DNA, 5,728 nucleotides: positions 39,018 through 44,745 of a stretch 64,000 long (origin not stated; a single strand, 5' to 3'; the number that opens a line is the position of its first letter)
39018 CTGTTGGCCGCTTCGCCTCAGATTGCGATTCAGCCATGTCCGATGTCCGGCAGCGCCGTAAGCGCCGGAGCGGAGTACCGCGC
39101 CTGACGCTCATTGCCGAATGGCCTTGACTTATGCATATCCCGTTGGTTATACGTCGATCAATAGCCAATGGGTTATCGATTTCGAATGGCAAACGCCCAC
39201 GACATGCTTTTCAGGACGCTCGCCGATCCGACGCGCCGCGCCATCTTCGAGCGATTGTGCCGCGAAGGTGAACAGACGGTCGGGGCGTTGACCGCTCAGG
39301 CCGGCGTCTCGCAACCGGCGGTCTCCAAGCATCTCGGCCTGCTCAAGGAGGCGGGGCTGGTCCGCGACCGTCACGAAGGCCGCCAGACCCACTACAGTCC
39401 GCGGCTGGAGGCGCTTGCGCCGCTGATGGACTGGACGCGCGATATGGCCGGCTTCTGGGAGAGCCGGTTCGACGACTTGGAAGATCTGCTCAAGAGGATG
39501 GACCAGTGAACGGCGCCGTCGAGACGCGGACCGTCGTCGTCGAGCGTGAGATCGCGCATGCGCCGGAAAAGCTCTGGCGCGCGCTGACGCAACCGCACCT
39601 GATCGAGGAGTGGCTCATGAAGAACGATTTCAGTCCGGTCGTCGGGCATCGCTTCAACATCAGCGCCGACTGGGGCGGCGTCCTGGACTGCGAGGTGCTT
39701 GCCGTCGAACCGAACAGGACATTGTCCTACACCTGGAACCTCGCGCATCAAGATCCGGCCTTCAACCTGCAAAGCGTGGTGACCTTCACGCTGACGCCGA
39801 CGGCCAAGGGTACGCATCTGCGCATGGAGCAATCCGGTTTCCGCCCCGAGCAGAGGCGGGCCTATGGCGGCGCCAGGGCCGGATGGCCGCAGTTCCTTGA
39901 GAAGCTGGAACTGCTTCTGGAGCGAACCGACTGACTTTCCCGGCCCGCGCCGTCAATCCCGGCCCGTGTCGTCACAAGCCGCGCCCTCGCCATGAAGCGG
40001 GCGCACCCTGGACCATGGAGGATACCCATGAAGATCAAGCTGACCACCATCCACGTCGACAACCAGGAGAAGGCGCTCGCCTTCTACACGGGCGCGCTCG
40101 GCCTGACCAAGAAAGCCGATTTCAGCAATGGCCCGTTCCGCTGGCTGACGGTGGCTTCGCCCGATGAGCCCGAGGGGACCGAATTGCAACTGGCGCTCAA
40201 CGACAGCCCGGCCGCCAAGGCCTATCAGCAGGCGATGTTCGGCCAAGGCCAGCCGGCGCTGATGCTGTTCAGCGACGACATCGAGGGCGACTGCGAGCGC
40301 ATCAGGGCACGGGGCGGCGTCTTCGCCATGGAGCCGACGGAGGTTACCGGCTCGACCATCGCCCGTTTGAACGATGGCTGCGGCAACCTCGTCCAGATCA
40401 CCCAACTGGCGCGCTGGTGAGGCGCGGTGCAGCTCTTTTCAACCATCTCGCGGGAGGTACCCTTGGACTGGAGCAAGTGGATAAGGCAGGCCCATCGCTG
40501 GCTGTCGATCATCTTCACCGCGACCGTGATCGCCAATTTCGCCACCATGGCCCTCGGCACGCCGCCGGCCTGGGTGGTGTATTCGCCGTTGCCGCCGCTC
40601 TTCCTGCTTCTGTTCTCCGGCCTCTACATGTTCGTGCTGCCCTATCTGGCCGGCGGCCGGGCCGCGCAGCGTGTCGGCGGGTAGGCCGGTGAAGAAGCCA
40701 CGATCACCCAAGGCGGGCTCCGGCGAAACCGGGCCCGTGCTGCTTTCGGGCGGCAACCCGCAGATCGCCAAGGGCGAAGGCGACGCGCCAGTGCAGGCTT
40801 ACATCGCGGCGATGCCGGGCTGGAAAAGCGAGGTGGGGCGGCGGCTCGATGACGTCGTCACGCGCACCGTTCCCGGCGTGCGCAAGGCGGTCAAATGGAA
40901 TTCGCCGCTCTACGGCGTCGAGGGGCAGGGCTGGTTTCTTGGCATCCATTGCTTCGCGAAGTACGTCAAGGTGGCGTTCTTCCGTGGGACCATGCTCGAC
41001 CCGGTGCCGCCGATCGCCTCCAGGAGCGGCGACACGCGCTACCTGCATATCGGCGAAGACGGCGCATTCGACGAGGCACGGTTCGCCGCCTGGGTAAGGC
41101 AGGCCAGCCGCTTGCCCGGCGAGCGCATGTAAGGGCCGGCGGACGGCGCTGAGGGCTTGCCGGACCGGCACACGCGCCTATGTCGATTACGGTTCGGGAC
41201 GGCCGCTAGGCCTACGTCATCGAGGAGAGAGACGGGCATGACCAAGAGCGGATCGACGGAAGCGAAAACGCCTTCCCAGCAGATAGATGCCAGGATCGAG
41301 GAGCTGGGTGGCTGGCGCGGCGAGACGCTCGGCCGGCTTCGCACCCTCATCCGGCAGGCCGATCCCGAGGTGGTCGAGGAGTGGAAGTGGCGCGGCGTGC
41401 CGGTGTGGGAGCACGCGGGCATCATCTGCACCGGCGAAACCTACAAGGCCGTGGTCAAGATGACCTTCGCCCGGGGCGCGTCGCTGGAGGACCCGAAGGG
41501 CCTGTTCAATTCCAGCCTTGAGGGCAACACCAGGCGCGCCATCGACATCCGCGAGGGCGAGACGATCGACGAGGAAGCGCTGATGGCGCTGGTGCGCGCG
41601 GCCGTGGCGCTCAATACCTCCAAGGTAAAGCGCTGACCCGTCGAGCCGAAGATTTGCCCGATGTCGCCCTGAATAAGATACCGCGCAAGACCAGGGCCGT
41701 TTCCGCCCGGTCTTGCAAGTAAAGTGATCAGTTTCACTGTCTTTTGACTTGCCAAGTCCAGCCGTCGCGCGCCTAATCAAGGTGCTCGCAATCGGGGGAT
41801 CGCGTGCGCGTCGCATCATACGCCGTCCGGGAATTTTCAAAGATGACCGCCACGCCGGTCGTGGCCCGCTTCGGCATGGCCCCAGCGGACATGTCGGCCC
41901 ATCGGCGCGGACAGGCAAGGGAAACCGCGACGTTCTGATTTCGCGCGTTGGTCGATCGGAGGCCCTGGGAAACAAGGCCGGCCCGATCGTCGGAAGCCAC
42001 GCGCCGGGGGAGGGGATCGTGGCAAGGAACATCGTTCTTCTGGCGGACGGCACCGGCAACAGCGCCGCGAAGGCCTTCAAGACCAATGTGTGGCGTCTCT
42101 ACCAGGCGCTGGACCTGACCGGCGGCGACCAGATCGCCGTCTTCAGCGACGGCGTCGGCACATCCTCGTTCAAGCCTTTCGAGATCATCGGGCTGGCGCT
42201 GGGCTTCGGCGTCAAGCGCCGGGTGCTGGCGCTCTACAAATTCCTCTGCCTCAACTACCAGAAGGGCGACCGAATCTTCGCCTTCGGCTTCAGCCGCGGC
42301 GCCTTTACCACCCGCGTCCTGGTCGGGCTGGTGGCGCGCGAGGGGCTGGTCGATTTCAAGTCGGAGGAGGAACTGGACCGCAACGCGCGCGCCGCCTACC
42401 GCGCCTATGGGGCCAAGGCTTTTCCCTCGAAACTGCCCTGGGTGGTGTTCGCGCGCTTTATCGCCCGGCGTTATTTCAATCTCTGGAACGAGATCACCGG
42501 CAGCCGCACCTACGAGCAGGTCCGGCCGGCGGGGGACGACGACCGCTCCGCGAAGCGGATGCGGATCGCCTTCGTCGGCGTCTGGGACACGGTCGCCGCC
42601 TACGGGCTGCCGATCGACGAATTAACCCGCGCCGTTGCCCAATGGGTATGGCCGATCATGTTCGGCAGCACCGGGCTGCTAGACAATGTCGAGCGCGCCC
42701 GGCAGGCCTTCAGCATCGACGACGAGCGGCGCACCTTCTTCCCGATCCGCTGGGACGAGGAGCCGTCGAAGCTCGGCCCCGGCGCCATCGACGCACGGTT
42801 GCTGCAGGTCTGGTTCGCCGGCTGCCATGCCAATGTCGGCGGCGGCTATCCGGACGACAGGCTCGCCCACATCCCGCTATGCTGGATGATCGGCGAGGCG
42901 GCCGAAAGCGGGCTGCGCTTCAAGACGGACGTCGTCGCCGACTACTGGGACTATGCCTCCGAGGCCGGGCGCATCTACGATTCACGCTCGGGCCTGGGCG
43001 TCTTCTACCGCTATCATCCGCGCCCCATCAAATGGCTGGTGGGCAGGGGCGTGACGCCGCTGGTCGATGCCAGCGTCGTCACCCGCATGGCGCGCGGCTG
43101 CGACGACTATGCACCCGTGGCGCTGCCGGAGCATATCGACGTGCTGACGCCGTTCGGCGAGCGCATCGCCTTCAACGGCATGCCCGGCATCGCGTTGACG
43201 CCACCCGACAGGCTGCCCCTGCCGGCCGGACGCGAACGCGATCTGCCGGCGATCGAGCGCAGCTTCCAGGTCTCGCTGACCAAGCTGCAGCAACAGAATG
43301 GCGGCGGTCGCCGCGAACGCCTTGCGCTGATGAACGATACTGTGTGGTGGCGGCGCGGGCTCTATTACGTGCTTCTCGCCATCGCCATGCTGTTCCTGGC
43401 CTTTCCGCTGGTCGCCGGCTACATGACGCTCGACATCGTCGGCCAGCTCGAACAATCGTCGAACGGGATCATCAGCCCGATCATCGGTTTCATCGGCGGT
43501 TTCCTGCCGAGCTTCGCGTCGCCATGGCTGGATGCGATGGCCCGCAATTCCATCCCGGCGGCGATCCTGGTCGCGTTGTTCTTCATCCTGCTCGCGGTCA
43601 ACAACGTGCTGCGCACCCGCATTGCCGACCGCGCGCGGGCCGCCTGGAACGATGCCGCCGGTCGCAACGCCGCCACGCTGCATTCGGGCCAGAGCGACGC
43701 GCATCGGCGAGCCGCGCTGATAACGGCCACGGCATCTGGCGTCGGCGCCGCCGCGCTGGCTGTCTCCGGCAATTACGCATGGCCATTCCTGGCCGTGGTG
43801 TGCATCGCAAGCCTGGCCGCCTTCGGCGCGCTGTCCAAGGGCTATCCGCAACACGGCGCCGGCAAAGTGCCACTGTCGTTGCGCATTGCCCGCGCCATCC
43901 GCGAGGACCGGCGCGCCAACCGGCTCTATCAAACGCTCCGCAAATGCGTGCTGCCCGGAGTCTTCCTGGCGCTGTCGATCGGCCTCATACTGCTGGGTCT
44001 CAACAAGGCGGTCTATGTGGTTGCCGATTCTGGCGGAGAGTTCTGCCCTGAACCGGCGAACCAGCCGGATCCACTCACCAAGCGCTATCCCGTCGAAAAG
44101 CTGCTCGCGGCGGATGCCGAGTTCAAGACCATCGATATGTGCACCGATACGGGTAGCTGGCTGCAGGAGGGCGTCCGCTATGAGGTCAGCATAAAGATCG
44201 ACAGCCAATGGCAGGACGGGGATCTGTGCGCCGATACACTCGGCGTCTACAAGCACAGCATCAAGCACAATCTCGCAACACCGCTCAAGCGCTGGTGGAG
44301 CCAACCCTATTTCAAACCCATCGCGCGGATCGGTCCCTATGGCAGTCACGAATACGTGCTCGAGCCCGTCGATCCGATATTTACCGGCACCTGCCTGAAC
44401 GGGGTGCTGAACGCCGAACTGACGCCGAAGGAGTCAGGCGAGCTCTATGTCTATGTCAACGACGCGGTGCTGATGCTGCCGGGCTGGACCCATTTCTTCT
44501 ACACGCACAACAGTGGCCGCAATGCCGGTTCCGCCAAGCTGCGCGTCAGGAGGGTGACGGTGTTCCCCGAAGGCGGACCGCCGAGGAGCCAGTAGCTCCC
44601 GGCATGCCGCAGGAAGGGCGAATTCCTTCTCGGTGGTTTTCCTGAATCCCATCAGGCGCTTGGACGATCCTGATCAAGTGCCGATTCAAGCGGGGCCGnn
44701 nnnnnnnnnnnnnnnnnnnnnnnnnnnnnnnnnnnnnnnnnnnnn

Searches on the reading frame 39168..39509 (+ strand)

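Call 87: search_protein_families(library=pfam, proteins=[window:39168-39509:+], max_evalue=0.0001)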
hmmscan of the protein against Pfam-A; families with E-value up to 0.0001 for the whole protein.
window:39168-39509:+ (113 aa): 5 families
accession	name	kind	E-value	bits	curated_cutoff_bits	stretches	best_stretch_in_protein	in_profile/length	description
PF12840.13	HTH_20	-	3.7e-14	52.9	27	1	18-67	1-50/51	Helix-turn-helix domain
PF01022.26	HTH_5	-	1.1e-11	44.9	22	1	20-66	1-46/47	Bacterial regulatory protein, arsR family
PF12802.13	MarR_2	-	4.1e-07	30.5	27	1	29-72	13-60/61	MarR family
PF13412.12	HTH_24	-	7.4e-06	25.9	21.9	1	20-66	2-48/48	Winged helix-turn-helix DNA-binding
PF24033.1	DUF7342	-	9.4e-06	26.1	31.6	1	35-109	17-87/150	Family of unknown function (DUF7342)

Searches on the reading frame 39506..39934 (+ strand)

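Call 87: search_protein_families(library=pfam, proteins=[window:39506-39934:+], max_evalue=0.0001)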
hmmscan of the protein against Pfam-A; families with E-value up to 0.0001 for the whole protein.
window:39506-39934:+ (142 aa): 2 families
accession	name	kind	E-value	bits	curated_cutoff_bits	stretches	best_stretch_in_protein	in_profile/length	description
PF08327.17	AHSA1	-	2.5e-24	86.3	22.1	1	19-139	3-125/125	Activator of Hsp90 ATPase homolog 1-like protein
PF10604.15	Polyketide_cyc2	-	1.9e-09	38.4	27.4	1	9-113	3-109/142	Polyketide cyclase / dehydrase and lipid transport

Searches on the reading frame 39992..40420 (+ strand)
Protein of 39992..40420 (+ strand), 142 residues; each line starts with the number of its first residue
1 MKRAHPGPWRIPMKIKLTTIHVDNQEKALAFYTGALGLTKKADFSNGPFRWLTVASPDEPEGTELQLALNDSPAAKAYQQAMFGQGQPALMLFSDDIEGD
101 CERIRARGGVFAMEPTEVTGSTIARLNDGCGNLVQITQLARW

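Call 7: search_protein_families(library=pfam, proteins=[window:39992-40420:+])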
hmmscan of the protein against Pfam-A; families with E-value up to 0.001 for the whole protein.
window:39992-40420:+ (142 aa): 1 family
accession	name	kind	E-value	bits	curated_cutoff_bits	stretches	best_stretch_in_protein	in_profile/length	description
PF00903.31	Glyoxalase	-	7.4e-14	52.6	20.6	1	15-136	2-121/121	Glyoxalase/Bleomycin resistance protein/Dioxygenase superfamily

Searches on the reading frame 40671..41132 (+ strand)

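Call 7: search_protein_families(library=pfam, proteins=[window:40671-41132:+])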
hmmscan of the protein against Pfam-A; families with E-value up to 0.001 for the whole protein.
window:40671-41132:+ (153 aa): 1 family
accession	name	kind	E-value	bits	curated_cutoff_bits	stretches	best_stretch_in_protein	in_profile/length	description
PF08818.16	DUF1801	-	2.3e-14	54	27.2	1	54-145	3-84/85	Domain of unknown function (DU1801)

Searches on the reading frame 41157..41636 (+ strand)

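Call 7: search_protein_families(library=pfam, proteins=[window:41157-41636:+])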
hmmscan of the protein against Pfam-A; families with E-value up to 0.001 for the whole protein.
window:41157-41636:+ (159 aa): 1 family
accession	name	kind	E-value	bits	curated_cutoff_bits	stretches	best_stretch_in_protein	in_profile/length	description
PF08818.16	DUF1801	-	7e-22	78.1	27.2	1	54-150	1-85/85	Domain of unknown function (DU1801)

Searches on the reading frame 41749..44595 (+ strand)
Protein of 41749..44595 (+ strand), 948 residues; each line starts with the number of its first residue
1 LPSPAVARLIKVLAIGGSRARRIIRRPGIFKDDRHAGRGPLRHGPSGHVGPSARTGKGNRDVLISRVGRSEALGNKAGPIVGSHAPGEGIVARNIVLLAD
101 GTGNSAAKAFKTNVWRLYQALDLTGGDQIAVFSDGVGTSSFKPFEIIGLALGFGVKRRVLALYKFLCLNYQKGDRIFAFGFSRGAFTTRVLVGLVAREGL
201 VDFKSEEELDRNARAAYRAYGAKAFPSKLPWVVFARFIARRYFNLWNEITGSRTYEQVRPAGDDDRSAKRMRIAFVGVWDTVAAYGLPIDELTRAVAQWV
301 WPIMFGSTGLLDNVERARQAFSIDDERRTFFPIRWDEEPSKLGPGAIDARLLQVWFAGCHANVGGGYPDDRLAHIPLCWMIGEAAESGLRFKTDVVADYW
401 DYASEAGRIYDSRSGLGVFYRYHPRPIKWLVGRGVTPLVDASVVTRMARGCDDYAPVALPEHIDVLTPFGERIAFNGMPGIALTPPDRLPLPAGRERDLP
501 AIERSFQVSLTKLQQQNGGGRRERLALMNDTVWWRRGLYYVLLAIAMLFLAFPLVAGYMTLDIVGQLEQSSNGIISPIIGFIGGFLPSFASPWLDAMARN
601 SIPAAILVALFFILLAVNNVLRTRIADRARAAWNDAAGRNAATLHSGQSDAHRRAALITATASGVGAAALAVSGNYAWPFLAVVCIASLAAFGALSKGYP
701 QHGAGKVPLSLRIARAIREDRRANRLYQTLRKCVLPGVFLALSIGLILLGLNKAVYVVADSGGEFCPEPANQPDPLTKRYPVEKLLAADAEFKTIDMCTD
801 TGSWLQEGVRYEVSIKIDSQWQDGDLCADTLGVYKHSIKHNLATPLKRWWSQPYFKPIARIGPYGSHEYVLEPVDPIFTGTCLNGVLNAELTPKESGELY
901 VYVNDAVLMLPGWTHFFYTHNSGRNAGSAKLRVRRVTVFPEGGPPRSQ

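Call 7: search_protein_families(library=pfam, proteins=[window:41749-44595:+])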
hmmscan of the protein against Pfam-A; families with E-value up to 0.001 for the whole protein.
window:41749-44595:+ (948 aa): 1 family
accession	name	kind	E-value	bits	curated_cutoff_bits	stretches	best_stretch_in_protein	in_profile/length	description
PF09994.14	T6SS_Tle1-like_cat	-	1.1e-63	215.7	27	1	93-382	1-286/287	T6SS, Phospholipase effector Tle1-like, catalytic domain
